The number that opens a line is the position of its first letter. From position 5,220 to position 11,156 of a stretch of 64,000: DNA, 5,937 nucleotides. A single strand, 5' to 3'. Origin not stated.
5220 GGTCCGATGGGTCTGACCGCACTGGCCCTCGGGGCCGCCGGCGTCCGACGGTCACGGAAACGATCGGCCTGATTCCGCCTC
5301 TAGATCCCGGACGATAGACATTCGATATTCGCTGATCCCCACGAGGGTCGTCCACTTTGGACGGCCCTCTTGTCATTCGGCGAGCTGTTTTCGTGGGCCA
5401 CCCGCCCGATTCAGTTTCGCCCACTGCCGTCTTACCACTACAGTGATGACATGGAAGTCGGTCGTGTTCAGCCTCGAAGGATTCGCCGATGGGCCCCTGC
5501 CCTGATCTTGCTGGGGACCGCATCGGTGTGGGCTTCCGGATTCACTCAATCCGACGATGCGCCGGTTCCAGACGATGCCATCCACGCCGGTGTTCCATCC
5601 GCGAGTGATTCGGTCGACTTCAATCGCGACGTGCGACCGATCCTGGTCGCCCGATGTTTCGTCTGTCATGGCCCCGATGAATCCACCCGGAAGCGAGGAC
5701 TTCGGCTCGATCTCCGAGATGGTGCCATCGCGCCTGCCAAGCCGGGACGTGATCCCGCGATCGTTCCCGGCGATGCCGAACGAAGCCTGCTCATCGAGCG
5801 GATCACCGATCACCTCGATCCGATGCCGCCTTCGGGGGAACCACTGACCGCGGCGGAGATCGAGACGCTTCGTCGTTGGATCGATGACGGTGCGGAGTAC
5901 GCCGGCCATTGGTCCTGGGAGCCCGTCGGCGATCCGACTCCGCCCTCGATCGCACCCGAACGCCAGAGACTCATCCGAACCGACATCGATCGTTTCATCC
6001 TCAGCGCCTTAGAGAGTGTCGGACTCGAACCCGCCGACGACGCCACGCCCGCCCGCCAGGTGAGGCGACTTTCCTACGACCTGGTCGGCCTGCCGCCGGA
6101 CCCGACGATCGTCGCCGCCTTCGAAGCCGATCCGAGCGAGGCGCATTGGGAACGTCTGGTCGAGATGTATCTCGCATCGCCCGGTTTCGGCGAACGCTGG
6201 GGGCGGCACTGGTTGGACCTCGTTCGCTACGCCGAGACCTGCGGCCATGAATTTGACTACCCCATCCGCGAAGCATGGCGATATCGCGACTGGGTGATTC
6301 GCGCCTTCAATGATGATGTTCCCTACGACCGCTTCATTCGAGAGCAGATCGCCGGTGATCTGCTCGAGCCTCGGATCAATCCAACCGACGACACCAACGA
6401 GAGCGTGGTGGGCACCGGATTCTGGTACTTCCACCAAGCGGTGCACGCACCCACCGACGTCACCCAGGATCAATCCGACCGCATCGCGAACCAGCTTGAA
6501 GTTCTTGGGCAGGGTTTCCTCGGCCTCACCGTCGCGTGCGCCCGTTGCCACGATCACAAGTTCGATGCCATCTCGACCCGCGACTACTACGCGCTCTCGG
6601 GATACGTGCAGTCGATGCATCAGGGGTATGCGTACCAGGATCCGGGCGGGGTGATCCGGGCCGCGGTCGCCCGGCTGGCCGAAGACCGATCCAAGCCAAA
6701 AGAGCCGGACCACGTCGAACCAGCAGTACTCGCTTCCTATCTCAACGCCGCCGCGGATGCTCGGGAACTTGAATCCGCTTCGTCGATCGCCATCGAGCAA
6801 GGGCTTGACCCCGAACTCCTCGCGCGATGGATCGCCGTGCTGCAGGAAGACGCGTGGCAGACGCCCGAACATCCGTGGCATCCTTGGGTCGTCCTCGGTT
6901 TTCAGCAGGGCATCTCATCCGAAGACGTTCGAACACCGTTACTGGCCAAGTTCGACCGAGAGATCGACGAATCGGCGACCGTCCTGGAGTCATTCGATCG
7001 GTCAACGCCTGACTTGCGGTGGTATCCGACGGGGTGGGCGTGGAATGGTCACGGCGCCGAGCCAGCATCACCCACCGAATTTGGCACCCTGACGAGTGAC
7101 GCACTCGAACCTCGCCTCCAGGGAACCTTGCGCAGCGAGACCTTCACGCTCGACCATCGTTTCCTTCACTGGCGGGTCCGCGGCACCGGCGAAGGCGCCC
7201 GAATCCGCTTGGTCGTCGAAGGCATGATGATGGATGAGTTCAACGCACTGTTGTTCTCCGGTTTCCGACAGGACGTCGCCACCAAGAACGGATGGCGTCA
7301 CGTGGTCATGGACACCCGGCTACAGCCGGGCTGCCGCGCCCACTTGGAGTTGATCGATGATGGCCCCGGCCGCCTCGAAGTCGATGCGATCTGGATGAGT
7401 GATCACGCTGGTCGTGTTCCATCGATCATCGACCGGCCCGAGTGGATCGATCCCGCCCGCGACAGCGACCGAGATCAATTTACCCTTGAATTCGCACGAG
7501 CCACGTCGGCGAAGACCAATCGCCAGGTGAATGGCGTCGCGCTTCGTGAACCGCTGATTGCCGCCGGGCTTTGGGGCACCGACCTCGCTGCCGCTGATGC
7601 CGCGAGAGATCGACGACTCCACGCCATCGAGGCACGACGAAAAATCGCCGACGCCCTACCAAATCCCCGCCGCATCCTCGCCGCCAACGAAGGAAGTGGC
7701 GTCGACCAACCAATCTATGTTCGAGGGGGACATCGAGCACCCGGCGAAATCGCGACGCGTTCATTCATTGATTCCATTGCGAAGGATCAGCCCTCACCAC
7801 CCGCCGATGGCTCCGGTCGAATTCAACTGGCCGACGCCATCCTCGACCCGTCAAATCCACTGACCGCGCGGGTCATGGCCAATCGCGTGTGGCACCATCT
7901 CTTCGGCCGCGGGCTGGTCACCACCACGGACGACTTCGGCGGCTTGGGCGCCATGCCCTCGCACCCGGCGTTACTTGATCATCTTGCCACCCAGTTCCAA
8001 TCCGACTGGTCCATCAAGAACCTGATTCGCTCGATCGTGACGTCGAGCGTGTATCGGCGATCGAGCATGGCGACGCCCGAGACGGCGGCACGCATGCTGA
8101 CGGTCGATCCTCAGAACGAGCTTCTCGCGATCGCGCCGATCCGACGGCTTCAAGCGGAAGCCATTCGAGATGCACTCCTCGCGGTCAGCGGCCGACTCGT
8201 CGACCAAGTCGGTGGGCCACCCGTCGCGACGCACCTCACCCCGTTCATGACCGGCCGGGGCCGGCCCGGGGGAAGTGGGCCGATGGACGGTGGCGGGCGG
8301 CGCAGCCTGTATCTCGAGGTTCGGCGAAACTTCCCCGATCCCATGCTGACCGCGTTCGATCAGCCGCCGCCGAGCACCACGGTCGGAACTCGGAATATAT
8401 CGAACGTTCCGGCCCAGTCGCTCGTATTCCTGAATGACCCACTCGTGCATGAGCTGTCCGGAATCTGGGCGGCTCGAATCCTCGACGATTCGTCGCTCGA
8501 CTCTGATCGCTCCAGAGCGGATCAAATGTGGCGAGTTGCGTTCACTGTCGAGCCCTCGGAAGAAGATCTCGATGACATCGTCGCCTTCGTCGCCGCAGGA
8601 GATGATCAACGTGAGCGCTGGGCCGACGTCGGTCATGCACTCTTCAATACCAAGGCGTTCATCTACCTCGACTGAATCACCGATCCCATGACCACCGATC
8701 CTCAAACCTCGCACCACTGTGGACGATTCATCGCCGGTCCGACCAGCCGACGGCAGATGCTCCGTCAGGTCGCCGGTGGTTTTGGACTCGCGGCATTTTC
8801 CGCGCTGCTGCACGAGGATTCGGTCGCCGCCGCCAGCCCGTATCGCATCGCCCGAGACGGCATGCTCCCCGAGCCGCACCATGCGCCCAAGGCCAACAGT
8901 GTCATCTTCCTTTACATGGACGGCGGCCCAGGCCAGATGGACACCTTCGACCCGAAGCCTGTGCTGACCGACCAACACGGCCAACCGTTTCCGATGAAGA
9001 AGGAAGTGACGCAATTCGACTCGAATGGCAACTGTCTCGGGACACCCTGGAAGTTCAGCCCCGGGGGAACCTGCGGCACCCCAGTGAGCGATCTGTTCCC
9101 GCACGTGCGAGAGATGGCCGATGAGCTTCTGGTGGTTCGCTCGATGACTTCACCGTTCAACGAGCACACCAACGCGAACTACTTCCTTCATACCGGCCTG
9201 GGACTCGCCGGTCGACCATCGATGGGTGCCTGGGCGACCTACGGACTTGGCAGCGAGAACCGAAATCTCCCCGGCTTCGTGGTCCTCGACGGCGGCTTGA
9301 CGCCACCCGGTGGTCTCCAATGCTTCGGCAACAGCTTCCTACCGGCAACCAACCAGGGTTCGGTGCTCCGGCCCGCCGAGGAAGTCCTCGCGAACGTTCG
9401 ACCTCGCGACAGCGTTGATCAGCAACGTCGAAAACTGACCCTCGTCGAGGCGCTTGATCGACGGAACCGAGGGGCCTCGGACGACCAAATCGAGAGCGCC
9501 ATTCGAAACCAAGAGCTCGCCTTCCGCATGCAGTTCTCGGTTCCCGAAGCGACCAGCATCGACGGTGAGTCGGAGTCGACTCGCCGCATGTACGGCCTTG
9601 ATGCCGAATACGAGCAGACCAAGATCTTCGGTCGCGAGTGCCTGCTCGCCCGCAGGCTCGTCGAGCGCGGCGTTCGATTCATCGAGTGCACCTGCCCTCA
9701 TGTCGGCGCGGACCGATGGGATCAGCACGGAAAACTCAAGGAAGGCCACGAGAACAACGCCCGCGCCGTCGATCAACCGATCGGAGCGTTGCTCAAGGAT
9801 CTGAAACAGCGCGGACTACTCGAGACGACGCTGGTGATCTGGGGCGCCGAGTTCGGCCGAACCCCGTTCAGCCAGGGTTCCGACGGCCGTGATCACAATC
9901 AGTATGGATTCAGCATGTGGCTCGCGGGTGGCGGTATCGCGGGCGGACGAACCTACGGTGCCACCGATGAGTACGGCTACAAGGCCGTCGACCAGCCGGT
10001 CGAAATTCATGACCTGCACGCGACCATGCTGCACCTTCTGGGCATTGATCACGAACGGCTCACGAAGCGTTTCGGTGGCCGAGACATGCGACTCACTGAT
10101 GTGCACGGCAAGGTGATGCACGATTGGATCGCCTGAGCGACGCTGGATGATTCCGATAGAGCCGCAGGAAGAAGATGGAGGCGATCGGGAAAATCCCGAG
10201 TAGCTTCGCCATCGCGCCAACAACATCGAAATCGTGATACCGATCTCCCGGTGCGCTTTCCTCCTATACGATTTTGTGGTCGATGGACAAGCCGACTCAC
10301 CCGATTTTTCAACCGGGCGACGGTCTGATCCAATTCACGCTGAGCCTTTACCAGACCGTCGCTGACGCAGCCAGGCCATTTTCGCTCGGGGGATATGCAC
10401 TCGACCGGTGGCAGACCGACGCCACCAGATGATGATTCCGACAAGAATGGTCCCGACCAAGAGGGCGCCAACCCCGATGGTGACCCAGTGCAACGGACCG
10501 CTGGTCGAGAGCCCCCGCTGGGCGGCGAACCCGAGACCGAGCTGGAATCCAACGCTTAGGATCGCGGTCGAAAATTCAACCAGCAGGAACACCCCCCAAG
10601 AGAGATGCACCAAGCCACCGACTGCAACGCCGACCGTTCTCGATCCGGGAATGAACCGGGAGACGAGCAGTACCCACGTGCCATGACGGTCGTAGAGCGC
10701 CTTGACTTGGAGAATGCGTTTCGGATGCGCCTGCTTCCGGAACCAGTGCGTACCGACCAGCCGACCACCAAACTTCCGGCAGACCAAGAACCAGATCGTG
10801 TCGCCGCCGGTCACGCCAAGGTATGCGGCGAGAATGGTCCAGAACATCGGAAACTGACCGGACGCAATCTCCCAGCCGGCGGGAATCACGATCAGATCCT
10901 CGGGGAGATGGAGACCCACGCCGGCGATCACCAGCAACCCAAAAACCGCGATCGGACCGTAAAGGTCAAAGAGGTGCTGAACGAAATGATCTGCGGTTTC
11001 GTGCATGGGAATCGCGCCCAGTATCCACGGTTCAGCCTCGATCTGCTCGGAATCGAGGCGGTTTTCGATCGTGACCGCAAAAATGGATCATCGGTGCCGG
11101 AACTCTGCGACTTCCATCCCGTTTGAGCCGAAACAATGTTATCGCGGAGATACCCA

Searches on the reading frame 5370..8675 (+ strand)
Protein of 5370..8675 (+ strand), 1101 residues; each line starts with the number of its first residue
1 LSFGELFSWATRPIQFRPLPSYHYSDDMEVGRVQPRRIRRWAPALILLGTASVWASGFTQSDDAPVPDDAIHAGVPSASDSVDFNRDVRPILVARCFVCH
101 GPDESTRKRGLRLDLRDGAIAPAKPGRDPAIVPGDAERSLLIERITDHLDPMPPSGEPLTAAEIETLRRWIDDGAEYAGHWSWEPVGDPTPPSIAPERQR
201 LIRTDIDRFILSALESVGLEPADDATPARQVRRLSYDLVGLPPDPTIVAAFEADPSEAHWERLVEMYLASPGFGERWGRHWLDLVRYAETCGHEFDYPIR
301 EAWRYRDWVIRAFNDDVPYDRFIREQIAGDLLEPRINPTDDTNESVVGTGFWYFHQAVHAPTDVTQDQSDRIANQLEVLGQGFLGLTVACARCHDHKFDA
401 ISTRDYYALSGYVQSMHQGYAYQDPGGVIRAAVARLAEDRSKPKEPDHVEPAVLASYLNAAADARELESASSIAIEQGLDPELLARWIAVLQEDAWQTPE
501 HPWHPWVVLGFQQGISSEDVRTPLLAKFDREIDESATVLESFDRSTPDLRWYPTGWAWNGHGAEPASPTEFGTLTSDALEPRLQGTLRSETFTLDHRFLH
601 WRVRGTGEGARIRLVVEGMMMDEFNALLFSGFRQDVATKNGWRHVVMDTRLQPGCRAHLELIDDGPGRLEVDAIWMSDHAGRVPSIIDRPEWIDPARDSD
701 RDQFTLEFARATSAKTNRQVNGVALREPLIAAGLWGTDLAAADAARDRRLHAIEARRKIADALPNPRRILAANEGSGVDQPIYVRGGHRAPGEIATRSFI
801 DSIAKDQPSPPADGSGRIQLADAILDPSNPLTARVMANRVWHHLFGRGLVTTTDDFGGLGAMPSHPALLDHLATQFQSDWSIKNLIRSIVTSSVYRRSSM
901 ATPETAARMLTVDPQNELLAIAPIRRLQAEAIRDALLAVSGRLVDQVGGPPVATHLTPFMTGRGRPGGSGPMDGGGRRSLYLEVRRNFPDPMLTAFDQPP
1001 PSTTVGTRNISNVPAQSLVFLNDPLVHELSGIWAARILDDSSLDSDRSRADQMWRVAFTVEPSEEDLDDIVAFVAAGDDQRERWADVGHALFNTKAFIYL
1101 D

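Call 22: search_protein_families(library=pfam, proteins=[window:5370-8675:+], max_evalue=0.001)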
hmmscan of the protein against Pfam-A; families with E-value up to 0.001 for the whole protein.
window:5370-8675:+ (1101 aa): 3 families
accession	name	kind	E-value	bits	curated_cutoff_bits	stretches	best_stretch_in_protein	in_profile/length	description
PF07587.16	PSD1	-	6.1e-79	265.3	28.5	1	816-1073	1-243/244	Protein of unknown function (DUF1553)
PF07583.16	PSCyt2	-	5e-74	249.2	29.8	1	206-417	2-208/209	Protein of unknown function (DUF1549)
PF07635.16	PSCyt1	-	3.2e-12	47.3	22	1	96-156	1-59/59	Planctomycete cytochrome C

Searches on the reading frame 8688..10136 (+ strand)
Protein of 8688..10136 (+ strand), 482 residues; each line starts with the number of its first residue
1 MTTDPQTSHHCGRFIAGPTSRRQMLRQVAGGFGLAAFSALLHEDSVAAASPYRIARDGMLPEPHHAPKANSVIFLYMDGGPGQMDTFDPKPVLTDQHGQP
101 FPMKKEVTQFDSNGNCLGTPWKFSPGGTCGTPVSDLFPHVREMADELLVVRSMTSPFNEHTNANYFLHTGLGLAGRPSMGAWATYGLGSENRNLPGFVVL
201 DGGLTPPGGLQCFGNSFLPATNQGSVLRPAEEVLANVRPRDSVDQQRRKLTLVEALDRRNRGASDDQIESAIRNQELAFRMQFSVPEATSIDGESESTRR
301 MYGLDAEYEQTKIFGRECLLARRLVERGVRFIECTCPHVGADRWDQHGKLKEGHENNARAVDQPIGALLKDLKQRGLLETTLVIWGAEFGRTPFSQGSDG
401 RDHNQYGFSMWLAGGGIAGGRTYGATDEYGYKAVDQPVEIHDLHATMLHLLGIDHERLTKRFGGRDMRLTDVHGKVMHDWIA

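Call 75: search_protein_families(library=pfam, proteins=[window:8688-10136:+], max_evalue=0.0001)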
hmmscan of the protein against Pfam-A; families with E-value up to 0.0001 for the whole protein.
window:8688-10136:+ (482 aa): 1 family
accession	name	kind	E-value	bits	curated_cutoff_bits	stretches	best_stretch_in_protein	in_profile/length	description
PF07394.17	DUF1501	-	8e-142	473.4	27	1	69-480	1-389/390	Protein of unknown function (DUF1501)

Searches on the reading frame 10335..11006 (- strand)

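Call 75: search_protein_families(library=pfam, proteins=[window:10335-11006:-], max_evalue=0.0001)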
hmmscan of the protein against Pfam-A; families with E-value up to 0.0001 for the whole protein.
window:10335-11006:- (223 aa): 1 family
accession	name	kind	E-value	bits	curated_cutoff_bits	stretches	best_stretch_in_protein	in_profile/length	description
PF09335.16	VTT_dom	-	6.5e-14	52.9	33.9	1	49-155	11-117/123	VTT domain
